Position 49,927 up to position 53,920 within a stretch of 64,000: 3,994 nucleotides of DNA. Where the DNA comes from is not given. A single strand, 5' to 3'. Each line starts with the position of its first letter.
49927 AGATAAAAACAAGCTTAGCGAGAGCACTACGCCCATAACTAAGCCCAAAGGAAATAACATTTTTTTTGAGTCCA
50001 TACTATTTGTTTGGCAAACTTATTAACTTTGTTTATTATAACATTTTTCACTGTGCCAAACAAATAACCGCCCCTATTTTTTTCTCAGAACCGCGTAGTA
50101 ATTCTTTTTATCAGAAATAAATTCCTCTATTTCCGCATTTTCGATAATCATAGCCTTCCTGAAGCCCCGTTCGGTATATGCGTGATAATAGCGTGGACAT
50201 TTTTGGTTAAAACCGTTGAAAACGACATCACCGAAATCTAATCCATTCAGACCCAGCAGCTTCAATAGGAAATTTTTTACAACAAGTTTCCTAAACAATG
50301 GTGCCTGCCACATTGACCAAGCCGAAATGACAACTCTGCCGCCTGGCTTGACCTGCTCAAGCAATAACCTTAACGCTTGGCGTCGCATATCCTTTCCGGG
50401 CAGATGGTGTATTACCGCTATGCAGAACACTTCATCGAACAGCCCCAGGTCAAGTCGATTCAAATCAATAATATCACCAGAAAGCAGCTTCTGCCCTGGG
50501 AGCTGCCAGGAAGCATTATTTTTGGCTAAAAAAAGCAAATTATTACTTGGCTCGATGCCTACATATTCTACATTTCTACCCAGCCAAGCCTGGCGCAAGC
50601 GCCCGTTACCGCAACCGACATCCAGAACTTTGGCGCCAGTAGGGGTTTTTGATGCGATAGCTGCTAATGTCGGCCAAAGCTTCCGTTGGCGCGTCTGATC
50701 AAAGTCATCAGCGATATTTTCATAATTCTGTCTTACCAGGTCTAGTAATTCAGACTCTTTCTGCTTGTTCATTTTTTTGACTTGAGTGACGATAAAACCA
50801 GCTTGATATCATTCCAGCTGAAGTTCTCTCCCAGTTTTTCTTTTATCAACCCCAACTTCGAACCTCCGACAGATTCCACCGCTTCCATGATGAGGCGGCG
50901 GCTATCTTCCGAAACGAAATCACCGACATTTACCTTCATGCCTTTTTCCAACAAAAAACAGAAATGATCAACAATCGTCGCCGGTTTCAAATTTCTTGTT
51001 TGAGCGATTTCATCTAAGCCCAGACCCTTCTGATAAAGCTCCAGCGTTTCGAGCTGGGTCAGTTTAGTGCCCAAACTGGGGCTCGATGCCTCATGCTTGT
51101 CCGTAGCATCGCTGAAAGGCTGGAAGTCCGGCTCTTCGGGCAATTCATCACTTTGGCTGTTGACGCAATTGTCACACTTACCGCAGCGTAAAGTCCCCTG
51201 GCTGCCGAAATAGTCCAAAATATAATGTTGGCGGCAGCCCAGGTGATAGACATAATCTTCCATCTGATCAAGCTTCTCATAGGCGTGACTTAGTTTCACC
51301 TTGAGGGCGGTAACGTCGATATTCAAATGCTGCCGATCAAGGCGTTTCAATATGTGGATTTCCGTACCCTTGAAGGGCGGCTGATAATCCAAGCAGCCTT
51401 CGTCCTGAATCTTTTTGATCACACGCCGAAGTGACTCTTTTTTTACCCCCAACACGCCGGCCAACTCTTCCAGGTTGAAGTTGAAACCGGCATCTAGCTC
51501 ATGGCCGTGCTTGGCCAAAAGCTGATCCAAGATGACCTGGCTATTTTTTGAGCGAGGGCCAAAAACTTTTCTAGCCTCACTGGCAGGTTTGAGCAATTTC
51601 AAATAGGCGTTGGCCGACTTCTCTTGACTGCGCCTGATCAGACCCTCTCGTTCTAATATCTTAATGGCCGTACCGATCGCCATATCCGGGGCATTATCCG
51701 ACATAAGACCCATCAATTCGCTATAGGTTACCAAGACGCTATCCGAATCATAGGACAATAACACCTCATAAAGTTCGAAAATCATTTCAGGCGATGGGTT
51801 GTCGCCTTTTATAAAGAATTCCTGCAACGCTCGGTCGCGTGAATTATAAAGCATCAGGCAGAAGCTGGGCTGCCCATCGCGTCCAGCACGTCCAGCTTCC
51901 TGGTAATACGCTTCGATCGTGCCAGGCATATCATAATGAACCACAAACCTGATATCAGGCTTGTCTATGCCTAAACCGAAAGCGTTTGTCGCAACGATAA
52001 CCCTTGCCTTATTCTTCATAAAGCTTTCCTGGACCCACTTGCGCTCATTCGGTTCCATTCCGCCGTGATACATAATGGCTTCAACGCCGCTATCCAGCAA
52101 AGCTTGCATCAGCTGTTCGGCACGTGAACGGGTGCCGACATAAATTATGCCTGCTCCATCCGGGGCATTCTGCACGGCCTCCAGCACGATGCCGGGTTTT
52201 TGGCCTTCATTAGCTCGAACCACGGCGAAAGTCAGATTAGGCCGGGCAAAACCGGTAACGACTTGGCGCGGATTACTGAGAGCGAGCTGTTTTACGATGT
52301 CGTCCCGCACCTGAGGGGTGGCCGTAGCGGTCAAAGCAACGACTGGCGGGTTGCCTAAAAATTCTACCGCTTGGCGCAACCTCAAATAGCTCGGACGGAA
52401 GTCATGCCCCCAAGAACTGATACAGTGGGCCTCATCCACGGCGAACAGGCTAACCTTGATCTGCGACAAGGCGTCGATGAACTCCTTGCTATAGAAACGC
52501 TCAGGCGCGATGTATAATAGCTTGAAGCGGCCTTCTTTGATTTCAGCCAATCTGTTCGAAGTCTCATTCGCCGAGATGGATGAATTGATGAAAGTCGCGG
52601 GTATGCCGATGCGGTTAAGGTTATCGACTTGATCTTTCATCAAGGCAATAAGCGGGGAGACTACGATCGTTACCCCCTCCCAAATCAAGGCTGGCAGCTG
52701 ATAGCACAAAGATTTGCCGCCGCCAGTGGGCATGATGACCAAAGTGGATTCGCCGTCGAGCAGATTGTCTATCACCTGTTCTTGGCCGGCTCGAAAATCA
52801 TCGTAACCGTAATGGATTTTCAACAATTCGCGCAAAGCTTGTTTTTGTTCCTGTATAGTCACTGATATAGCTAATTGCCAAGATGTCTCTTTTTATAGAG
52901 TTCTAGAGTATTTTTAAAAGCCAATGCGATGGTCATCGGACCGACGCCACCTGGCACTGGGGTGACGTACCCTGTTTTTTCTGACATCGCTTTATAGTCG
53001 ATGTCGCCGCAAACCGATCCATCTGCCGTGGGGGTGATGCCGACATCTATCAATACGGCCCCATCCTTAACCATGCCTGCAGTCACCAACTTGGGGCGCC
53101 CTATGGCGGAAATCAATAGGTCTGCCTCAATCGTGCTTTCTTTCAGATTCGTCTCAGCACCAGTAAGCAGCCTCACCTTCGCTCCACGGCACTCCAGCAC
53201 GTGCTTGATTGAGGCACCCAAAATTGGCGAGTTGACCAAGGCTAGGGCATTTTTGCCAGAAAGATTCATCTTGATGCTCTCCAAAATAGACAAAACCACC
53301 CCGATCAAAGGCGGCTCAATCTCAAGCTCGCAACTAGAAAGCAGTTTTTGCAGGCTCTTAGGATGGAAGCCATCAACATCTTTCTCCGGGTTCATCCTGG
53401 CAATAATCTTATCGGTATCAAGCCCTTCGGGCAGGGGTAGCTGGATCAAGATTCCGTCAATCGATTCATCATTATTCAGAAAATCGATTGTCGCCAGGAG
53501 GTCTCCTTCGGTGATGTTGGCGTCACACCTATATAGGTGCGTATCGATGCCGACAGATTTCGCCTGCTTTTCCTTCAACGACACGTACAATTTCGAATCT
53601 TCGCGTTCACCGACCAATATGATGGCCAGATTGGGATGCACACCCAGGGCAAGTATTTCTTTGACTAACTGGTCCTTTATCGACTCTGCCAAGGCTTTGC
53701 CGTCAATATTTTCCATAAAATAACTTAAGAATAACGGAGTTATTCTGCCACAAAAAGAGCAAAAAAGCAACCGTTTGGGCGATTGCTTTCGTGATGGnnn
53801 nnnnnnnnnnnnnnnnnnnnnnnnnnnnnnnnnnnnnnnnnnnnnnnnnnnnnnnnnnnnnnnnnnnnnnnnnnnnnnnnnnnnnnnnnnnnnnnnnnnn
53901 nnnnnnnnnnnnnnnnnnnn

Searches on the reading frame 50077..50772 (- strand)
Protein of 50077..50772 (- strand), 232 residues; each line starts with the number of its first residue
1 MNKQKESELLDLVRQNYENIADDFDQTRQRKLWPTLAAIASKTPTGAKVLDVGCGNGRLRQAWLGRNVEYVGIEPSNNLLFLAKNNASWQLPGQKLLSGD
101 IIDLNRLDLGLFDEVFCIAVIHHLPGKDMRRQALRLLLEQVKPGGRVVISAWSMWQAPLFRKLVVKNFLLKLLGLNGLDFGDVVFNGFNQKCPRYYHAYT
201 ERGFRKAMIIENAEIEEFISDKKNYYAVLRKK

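Call 8: search_protein_families(library=pfam, max_evalue=0.001, proteins=[window:50077-50772:-])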
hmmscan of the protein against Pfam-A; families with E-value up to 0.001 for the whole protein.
window:50077-50772:- (232 aa): 9 families
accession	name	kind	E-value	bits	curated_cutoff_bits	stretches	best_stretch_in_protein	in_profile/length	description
PF08242.18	Methyltransf_12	-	3.4e-14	53.8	30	1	50-147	1-98/98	Methyltransferase domain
PF08241.18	Methyltransf_11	-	1.9e-13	51.3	21.2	1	50-149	1-95/95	Methyltransferase domain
PF13847.12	Methyltransf_31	-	5.6e-13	49.2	27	1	46-153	4-113/145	Methyltransferase domain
PF13649.12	Methyltransf_25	-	2.1e-12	48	27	1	49-145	1-97/97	Methyltransferase domain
PF13489.12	Methyltransf_23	-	4.8e-11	43.1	27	1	26-152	3-119/164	Methyltransferase domain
PF08003.17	Methyltransf_9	-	2.4e-07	30.5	23.8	1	45-150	115-218/315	Protein of unknown function (DUF1698)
PF07021.18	MetW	-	5.6e-05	23.3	21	1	37-78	5-47/193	Methionine biosynthesis protein MetW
PF02353.26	CMAS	-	6.1e-05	22.9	27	1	23-153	42-168/273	Mycolic acid cyclopropane synthetase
PF01209.24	Ubie_methyltran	-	8.9e-05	22.4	20.1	1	3-162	6-164/233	ubiE/COQ5 methyltransferase family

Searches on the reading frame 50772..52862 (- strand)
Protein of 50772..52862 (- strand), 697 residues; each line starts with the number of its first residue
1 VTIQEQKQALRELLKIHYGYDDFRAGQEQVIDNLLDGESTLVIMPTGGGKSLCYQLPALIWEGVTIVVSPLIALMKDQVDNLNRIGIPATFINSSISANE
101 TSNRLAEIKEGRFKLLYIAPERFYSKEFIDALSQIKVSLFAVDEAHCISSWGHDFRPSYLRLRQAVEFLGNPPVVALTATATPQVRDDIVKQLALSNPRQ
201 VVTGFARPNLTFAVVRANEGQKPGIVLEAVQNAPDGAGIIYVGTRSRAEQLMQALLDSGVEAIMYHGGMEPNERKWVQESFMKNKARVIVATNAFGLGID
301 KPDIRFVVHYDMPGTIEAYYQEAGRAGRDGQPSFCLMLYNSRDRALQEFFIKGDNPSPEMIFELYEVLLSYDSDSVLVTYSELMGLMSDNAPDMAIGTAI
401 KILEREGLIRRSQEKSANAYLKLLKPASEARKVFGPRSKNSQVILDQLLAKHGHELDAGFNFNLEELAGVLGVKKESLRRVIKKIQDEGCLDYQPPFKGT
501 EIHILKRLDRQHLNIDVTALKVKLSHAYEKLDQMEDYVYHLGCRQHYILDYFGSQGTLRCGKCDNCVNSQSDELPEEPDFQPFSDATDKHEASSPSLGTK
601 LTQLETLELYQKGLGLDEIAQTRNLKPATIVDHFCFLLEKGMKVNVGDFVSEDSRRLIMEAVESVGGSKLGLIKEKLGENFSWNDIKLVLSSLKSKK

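Call 8: search_protein_families(library=pfam, max_evalue=0.001, proteins=[window:50772-52862:-])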
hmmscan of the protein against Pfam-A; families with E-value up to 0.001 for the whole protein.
window:50772-52862:- (697 aa): 7 families
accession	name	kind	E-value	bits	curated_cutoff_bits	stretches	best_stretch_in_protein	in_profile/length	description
PF00270.35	DEAD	-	2.9e-27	95.9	26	1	25-185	2-164/167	DEAD/DEAH box helicase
PF00271.37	Helicase_C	-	2.9e-26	92.3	23.5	1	223-330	3-110/110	Helicase conserved C-terminal domain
PF14493.12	HTH_40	-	6e-25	87.8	27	1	602-690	1-89/89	Helix-turn-helix domain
PF16124.10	RecQ_Zn_bind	-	4.1e-11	43.9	25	1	524-566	21-65/66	RecQ zinc-binding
PF04851.21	ResIII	-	1.5e-06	28.7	22.5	1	23-181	4-162/164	Type III restriction enzyme, res subunit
PF13545.12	HTH_Crp_2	-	8.2e-05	22.9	27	0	458-504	19-63/70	Crp-like helix-turn-helix domain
PF01047.28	MarR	-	0.00039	20.7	24.6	0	395-415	33-53/59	MarR family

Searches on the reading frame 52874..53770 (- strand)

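Call 8: search_protein_families(library=pfam, max_evalue=0.001, proteins=[window:52874-53770:-])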
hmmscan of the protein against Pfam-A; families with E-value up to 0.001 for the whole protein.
window:52874-53770:- (299 aa): 2 families
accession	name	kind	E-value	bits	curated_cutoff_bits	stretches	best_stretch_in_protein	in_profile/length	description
PF02882.25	THF_DHG_CYH_C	-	1.7e-39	135.1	27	1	136-295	1-159/160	Tetrahydrofolate dehydrogenase/cyclohydrolase, NAD(P)-binding domain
PF00763.28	THF_DHG_CYH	-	5.1e-36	123.9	32.8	1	22-133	1-115/115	Tetrahydrofolate dehydrogenase/cyclohydrolase, catalytic domain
